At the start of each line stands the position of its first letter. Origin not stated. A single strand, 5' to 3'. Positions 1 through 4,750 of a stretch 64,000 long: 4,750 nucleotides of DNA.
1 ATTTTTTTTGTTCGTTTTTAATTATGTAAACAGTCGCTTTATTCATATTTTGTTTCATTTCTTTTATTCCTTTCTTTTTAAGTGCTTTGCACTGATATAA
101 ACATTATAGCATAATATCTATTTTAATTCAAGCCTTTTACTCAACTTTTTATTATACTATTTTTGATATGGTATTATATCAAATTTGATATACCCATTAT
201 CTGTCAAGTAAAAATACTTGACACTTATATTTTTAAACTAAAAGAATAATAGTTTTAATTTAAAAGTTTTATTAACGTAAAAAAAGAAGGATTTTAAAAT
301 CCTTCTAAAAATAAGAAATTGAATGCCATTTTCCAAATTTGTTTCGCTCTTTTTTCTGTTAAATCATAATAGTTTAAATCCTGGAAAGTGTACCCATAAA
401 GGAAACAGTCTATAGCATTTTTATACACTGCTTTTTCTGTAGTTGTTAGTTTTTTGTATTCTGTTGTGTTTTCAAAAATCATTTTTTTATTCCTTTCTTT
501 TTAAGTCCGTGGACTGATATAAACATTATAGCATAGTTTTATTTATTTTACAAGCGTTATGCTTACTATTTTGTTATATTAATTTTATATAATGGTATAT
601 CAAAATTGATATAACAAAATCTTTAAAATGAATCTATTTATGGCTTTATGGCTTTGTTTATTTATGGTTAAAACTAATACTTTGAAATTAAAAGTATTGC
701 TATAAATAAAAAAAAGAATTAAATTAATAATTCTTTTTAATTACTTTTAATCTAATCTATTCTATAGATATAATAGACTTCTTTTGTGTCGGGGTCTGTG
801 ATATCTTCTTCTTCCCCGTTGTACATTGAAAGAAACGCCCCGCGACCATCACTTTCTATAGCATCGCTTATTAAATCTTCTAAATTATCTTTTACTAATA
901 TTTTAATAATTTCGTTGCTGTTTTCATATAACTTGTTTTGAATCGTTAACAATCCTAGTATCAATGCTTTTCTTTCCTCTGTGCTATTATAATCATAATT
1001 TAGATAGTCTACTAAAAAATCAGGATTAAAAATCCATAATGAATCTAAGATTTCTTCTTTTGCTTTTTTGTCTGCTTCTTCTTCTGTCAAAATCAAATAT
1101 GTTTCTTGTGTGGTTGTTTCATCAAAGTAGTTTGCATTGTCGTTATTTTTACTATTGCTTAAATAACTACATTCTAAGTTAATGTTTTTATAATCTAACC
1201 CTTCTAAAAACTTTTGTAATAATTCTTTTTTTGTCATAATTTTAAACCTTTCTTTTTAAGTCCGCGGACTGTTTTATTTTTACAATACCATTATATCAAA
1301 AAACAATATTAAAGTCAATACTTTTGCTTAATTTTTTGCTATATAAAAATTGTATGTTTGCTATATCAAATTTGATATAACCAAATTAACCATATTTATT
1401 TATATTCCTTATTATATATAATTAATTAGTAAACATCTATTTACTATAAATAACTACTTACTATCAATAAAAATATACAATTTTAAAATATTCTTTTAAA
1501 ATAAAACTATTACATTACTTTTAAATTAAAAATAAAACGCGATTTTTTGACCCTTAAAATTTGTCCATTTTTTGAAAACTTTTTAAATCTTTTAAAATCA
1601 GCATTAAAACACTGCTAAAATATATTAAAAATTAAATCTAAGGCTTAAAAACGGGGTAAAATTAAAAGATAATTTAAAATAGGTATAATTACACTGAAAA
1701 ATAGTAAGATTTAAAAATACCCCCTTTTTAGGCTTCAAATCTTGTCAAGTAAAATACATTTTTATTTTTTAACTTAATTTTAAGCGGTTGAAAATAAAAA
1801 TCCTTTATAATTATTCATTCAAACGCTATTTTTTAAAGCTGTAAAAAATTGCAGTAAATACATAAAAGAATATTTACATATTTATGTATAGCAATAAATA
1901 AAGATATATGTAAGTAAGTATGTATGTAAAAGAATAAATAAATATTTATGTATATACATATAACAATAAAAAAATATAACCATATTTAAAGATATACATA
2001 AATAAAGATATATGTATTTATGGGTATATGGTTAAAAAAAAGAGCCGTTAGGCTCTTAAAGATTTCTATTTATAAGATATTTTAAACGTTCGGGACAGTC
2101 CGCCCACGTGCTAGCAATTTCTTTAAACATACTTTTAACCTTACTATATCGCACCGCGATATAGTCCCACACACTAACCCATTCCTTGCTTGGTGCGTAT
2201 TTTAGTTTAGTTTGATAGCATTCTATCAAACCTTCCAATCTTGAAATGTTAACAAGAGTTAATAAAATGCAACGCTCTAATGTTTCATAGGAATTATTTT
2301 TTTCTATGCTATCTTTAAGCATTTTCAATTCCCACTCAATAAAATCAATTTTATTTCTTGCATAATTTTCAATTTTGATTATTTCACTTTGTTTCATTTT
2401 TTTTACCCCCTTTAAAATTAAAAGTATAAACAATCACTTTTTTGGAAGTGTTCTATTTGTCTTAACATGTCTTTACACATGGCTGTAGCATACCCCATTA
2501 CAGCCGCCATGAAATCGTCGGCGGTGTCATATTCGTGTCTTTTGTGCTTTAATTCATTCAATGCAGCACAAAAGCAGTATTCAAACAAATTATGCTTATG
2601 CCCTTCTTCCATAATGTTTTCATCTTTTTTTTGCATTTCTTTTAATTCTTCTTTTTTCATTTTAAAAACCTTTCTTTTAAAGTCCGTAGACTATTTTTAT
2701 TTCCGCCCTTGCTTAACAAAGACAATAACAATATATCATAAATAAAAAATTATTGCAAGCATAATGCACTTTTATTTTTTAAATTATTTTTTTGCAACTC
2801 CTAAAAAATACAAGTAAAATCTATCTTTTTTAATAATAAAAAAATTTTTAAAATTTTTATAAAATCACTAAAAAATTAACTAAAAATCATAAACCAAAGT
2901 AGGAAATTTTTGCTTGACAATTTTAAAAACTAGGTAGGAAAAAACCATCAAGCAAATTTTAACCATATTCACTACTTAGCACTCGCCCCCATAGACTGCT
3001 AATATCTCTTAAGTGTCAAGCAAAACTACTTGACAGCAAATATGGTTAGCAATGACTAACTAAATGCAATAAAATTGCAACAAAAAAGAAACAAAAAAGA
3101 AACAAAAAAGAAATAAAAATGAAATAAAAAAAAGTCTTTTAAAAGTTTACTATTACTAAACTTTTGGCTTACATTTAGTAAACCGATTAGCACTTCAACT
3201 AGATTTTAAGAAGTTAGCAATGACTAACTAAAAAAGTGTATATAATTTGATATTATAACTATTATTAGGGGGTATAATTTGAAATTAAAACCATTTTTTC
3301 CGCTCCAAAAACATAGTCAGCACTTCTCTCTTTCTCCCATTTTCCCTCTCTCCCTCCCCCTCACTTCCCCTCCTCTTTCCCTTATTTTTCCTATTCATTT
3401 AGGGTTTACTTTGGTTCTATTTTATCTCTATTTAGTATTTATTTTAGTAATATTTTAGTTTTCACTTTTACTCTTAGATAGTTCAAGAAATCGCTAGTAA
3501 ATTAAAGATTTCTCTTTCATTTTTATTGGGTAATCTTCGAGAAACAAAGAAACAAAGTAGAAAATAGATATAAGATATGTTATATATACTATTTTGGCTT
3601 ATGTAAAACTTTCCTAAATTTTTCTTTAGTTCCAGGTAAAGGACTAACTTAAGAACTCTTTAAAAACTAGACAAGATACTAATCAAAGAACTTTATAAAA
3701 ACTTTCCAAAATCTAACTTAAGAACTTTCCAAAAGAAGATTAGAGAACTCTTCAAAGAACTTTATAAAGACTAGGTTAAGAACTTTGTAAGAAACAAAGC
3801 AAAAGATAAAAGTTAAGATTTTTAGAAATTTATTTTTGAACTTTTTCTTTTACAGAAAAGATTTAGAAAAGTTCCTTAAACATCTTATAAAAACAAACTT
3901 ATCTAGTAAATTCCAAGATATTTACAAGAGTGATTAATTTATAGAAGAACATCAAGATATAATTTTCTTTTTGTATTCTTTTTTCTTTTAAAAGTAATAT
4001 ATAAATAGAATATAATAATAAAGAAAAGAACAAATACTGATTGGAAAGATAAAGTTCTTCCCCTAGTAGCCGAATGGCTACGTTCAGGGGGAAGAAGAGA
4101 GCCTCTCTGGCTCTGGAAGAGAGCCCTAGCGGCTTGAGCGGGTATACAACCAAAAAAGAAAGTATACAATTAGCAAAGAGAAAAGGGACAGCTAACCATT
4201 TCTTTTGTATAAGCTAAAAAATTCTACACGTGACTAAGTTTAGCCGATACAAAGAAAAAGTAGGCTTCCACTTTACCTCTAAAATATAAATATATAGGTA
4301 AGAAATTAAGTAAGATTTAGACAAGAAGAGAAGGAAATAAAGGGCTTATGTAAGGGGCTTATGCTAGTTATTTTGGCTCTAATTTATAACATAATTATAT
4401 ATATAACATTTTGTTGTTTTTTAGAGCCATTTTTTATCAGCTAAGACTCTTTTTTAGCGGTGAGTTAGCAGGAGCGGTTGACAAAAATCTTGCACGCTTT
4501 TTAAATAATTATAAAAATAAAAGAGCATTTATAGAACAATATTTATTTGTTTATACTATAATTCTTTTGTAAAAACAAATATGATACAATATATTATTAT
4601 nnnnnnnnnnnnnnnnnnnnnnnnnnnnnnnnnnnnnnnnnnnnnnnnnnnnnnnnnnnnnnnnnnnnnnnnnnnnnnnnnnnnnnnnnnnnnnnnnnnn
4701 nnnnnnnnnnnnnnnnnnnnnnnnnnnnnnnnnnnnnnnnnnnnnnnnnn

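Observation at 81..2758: Stereotyped three-part regulatory grammar on each leftward early gene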

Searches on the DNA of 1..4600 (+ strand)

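Call 7: search_dna_similar(query=window:1-4600:+, collection=phages, mode=distant, max_rows=25)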
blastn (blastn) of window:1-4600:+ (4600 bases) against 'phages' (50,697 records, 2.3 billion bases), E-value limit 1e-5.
No match.

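Call 73: build_rna_model(alignment_id=A1, structure=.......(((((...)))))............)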
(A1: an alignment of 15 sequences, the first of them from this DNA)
Model R1 built from alignment A1 (15 sequences, 32 columns); structure: as given.
model positions 31; base pairs 5; branch points 0; effective number of sequences 15; information 1.236 bits per position. Calibrated on 0.2 Mb of random sequence (short: E-values are rough).
structure used (alignment columns):
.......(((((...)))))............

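Call 74: search_with_rna_model(model_id=R1, sources=[window, L048, L046, L047, L100, L102, L103, L106, L227, L229, L230, L231, L232, L154, L226], max_evalue=1)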
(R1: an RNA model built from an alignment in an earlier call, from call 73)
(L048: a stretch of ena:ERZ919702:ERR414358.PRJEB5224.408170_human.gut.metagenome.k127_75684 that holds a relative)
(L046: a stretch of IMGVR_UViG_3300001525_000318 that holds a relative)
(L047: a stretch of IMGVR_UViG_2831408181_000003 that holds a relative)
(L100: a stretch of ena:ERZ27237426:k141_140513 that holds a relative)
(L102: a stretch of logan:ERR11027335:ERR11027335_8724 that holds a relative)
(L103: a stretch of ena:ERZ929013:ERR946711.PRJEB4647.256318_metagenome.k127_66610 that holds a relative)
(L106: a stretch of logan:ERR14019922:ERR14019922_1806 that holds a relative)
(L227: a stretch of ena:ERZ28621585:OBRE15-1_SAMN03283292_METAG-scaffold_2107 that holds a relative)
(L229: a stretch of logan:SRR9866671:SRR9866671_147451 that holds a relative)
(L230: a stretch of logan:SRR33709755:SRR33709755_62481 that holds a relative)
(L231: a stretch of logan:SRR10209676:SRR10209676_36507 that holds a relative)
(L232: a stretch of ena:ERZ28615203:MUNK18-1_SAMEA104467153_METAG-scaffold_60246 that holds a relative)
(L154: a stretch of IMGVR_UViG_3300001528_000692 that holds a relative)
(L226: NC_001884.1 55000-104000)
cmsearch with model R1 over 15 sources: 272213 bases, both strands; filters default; matches with E-value up to 1: 32.
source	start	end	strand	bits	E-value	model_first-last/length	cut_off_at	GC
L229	1446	1476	+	46.5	4.3e-09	1-31/31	no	0.29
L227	445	475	+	46.2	5.3e-09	1-31/31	no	0.32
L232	352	382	+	46.1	5.4e-09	1-31/31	no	0.32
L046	6629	6659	-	46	6e-09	1-31/31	no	0.23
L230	1299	1329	+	45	1.1e-08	1-31/31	no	0.32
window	2669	2698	-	44.2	1.7e-08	1-31/31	no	0.3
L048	8540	8569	+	44.2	1.7e-08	1-31/31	no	0.3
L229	452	482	+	44.2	1.8e-08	1-31/31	no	0.29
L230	2338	2368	+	43.3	3.2e-08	1-31/31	no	0.29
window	69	99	-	43.1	3.5e-08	1-31/31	no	0.32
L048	11139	11169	+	43.1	3.5e-08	1-31/31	no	0.32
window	1247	1276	-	42.3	5.9e-08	1-31/31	no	0.4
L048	9962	9991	+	42.3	5.9e-08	1-31/31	no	0.4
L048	12610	12640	+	41.9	7.5e-08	1-31/31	no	0.29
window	492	521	-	41.6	8.8e-08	1-31/31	no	0.37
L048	10717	10746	+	41.6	8.8e-08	1-31/31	no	0.37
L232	1155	1184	+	40.4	1.8e-07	1-31/31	no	0.3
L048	14688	14717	+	39.7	2.9e-07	1-31/31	no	0.37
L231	977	1007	+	39.5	3.1e-07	1-31/31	no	0.29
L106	115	145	-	38.6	5.7e-07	1-31/31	no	0.29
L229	2195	2225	+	37.9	8.6e-07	1-31/31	no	0.32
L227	4049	4077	+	36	2.7e-06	1-31/31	no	0.41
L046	5083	5113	-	35.5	3.9e-06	1-31/31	no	0.35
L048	13560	13590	+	34.7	6.3e-06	1-31/31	no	0.32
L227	2920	2950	+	34.7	6.3e-06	1-31/31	no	0.32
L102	1480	1507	+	23.4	0.0064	1-31/31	no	0.18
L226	32129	32174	+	19.7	0.063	1-31/31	no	0.28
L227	1968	1988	+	18.4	0.14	1-31/31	no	0.24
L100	13058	13082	+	15.6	0.77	1-31/31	no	0.2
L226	43868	43890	+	15.4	0.88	1-31/31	no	0.3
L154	5788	5817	+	15.3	0.93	1-31/31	no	0.17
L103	13762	13785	+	15.3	0.97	1-31/31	no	0.29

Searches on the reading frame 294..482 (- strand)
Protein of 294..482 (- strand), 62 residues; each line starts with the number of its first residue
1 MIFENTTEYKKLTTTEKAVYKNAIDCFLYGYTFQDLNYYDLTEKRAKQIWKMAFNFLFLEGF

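Call 15: search_protein_families(library=phrogs, proteins=[window:294-482:-], max_evalue=0.01)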
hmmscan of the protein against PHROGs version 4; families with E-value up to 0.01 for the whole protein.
window:294-482:- (62 aa): 0 families

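Call 16: search_protein_families(library=pfam, proteins=[window:294-482:-], max_evalue=0.01)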
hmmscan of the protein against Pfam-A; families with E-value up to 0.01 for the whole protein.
window:294-482:- (62 aa): 0 families
